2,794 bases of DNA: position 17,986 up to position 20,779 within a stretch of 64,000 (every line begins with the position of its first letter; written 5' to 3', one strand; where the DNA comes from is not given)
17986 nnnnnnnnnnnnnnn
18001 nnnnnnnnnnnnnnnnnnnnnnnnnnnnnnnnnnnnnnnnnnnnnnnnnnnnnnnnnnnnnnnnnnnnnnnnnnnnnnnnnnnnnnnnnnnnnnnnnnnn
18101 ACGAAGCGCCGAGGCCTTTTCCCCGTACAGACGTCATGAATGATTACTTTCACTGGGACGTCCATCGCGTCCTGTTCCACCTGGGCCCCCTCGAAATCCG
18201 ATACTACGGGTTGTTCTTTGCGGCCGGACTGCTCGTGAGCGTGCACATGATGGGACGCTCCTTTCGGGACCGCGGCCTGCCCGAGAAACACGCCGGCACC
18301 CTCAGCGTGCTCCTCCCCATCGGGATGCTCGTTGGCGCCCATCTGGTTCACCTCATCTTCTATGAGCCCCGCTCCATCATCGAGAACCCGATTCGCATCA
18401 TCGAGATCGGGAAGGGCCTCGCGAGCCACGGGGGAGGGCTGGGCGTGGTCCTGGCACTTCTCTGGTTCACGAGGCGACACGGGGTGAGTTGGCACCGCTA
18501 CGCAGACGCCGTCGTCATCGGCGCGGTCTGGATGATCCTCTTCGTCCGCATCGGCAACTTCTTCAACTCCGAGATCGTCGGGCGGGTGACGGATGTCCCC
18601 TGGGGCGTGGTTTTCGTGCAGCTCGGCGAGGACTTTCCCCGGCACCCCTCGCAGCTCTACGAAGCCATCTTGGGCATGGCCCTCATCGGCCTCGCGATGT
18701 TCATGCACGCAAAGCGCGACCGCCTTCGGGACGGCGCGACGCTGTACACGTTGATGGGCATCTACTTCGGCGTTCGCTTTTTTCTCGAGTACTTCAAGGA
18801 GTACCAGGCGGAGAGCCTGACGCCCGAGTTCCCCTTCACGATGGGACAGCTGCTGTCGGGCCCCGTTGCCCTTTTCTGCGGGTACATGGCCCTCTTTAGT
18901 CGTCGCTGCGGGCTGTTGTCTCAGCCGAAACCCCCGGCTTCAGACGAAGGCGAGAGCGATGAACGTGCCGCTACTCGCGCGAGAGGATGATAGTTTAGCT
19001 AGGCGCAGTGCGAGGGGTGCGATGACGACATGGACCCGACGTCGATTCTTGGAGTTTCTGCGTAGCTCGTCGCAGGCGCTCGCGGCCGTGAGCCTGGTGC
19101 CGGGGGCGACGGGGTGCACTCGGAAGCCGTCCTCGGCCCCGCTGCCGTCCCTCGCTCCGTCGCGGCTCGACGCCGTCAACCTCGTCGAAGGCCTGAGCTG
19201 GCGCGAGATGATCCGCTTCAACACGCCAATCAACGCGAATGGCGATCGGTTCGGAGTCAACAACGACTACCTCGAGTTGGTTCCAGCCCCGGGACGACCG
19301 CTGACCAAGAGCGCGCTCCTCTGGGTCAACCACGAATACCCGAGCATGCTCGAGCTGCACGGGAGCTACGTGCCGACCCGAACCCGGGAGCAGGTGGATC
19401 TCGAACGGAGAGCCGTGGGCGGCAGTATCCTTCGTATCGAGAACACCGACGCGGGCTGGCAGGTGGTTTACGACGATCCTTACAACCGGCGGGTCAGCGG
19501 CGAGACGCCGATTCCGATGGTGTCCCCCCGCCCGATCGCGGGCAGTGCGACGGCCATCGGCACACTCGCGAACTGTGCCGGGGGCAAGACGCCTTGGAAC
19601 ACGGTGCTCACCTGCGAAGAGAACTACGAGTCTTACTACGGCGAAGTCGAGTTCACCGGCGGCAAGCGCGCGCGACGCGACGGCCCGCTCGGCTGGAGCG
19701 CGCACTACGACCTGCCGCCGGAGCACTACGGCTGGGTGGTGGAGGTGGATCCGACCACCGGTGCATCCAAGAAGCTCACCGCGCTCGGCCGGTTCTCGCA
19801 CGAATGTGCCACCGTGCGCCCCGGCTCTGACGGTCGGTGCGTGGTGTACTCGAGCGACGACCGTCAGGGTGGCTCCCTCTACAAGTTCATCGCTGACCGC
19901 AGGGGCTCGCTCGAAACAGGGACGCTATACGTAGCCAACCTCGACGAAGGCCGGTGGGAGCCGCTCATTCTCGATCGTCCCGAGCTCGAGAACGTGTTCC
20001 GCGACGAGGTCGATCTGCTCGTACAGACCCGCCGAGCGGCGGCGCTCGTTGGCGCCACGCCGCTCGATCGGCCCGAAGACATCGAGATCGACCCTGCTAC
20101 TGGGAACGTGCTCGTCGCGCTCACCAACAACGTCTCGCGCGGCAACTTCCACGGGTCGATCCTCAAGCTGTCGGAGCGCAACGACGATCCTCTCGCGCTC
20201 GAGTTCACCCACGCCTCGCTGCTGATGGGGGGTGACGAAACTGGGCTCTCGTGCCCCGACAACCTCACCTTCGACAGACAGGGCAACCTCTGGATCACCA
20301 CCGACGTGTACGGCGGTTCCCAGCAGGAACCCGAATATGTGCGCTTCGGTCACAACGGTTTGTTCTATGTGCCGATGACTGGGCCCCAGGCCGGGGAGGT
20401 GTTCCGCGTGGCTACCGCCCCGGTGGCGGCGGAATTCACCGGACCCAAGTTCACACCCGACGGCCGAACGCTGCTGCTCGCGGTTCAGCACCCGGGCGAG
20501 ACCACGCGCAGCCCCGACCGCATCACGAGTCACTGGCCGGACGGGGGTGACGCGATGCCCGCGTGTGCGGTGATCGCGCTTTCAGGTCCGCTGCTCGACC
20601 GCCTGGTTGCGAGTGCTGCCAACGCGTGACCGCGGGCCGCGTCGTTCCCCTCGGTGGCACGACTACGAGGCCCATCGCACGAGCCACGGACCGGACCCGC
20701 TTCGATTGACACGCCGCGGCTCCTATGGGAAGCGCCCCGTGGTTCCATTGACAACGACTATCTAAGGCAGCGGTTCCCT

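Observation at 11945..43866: Recurrent 15-bp palindrome TGCAA-N5-TTGCA in seven promoter regions: candidate Zur-type zinc-starvation regulon spanning 32 kb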

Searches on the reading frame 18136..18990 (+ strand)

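Call 14: search_protein_families(library=pfam, proteins=[window:18136-18990:+])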
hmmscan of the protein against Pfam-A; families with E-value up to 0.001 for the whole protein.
window:18136-18990:+ (284 aa): 1 family
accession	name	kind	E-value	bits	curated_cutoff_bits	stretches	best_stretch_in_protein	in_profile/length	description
PF01790.23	LGT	-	7e-54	183.1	24.9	1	12-251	2-237/240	Prolipoprotein diacylglyceryl transferase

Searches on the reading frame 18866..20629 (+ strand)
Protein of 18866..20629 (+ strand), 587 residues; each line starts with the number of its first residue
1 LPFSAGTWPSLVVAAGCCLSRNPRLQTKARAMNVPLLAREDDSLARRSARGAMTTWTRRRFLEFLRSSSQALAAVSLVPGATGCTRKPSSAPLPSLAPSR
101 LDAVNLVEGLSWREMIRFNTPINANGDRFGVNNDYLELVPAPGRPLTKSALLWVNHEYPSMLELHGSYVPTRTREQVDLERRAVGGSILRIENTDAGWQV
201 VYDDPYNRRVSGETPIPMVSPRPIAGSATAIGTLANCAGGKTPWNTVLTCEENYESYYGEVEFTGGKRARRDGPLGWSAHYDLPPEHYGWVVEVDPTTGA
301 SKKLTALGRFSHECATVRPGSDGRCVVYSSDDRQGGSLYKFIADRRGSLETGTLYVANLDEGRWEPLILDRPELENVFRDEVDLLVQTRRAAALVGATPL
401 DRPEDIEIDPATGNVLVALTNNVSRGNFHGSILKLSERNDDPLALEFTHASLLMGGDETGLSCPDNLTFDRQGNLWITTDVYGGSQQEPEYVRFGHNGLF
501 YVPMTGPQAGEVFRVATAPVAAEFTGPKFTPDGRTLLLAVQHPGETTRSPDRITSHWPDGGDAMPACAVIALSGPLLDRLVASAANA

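Call 14: search_protein_families(library=pfam, proteins=[window:18866-20629:+])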
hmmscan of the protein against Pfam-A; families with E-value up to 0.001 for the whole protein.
window:18866-20629:+ (587 aa): 1 family
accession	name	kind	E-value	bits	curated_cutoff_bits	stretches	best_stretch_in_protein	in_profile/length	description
PF05787.19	PhoX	-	4.3e-93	313.6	24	1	96-544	6-515/515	Alkaline phosphatase PhoX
